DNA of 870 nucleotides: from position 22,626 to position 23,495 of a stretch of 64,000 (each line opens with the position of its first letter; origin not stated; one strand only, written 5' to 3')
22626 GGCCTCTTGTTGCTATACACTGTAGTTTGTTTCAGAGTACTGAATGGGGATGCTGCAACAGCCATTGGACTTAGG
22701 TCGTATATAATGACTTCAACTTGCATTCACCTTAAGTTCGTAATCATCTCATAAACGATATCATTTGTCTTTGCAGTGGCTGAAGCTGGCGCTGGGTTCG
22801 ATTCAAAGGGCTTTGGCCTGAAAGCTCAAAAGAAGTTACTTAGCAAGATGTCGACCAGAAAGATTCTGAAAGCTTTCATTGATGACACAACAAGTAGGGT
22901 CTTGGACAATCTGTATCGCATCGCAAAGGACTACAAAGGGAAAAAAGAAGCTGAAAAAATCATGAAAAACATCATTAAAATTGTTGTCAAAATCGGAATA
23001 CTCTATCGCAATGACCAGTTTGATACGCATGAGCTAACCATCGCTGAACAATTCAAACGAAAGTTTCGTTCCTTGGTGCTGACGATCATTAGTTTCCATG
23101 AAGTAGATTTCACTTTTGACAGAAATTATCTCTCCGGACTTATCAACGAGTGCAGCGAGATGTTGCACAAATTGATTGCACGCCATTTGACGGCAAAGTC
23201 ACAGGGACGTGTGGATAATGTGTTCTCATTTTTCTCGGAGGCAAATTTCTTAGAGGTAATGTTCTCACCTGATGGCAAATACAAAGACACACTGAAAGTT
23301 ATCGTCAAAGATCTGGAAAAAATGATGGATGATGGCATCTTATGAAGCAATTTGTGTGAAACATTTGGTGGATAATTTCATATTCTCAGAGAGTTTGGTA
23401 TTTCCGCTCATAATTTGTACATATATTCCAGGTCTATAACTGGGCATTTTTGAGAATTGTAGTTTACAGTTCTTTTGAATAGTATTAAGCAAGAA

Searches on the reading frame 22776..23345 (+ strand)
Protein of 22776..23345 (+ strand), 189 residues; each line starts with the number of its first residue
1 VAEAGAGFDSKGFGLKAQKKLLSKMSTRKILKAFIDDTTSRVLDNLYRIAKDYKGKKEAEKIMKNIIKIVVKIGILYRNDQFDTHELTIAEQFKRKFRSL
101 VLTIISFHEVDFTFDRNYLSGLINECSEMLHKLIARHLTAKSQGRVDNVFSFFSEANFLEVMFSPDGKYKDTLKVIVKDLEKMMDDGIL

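Call 45: search_protein_families(library=pfam, proteins=[window:22776-23345:+])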
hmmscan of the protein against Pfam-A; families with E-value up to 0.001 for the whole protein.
window:22776-23345:+ (189 aa): 1 family
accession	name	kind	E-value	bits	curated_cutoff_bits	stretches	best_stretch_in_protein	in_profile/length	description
PF05527.17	TNFAIP8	-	1.7e-73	246.8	22.5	1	8-187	1-181/181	Tumor necrosis factor alpha-induced protein 8-like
